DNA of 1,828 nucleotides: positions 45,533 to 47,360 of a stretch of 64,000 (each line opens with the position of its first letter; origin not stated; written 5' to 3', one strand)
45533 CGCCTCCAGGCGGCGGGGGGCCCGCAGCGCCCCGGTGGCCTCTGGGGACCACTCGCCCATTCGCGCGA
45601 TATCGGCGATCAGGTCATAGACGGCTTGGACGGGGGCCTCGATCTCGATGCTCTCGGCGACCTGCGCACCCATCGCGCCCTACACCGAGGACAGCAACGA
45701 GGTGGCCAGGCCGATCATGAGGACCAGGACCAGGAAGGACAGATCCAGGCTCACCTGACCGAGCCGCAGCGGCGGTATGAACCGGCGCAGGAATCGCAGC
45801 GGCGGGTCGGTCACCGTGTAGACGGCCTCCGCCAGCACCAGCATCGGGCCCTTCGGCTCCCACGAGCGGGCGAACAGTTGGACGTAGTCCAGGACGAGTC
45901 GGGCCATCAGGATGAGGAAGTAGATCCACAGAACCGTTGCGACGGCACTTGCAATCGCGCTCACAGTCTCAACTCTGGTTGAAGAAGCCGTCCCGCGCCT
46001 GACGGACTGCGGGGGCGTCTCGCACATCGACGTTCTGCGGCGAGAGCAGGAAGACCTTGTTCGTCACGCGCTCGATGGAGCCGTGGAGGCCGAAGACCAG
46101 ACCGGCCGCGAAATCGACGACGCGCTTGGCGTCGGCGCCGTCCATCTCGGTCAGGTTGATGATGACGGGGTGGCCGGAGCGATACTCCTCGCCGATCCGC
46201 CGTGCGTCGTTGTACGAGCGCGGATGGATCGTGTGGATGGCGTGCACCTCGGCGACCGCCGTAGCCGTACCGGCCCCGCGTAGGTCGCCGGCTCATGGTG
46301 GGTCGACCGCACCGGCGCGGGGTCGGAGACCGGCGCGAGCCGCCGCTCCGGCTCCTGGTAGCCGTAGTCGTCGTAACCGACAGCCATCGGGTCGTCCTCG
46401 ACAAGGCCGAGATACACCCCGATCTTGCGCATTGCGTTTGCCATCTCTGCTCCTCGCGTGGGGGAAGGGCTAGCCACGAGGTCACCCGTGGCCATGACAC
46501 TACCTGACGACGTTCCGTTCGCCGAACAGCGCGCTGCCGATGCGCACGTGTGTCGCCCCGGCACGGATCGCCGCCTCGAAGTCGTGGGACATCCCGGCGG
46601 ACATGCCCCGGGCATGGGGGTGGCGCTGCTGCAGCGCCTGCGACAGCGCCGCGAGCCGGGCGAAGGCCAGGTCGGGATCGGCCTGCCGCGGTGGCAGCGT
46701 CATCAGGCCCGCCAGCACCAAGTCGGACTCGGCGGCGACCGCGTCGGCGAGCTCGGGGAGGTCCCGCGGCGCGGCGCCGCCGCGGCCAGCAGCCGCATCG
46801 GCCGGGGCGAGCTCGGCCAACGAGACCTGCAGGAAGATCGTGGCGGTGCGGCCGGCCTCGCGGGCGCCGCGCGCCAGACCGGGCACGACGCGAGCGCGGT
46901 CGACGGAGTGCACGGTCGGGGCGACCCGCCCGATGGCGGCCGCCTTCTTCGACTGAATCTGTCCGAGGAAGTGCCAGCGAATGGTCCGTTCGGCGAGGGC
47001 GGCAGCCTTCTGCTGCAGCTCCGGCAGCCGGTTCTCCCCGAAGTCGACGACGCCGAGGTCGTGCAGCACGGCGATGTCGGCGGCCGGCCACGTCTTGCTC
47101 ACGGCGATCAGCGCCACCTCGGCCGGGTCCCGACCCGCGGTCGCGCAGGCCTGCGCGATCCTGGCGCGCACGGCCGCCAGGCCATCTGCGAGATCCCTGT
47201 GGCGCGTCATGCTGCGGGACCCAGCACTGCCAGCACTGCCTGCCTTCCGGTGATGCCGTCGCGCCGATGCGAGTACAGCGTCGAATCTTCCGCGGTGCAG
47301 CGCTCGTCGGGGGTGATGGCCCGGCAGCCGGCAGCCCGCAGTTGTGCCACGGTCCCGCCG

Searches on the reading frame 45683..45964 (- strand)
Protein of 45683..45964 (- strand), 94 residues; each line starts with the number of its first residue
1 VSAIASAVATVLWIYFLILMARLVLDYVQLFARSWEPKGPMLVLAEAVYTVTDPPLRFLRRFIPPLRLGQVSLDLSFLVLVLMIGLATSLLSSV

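Call 35: find_encoding_contigs(protein=window:45683-45964:-, flank=10000, max_places=10)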
Protein seq(94 aa) (94 aa): 2 contigs read that carry it; 2 places shown.
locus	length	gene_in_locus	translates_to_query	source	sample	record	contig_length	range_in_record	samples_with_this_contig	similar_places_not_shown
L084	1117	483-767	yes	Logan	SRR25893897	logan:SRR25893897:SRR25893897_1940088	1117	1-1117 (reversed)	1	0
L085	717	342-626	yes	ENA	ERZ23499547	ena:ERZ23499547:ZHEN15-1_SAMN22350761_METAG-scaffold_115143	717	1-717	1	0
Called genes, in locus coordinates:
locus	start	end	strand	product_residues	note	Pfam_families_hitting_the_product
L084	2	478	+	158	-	?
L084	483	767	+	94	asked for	PF02325:CCB3_YggT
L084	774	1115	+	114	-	?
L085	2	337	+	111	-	?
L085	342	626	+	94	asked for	PF02325:CCB3_YggT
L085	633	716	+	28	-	?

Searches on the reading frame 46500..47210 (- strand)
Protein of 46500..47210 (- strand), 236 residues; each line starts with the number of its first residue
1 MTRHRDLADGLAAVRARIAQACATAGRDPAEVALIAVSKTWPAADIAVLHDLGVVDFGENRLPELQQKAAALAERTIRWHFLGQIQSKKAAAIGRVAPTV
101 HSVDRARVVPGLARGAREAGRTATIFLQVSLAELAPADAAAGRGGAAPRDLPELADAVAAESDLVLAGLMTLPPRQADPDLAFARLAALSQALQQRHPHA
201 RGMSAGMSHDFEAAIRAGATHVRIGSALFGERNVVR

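Call 17: find_encoding_contigs(protein=window:46500-47210:-, flank=10000, max_places=10)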
Protein window:46500-47210:- (236 aa): 1 contig read that carries it; 1 place shown.
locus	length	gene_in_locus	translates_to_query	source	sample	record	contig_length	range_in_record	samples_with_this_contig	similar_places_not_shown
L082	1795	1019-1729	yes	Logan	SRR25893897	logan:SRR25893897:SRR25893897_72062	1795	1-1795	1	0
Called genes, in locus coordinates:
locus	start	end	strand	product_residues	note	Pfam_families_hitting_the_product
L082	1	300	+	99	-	?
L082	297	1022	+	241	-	PF02578:Cu-oxidase_4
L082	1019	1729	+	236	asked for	PF01168:Ala_racemase_N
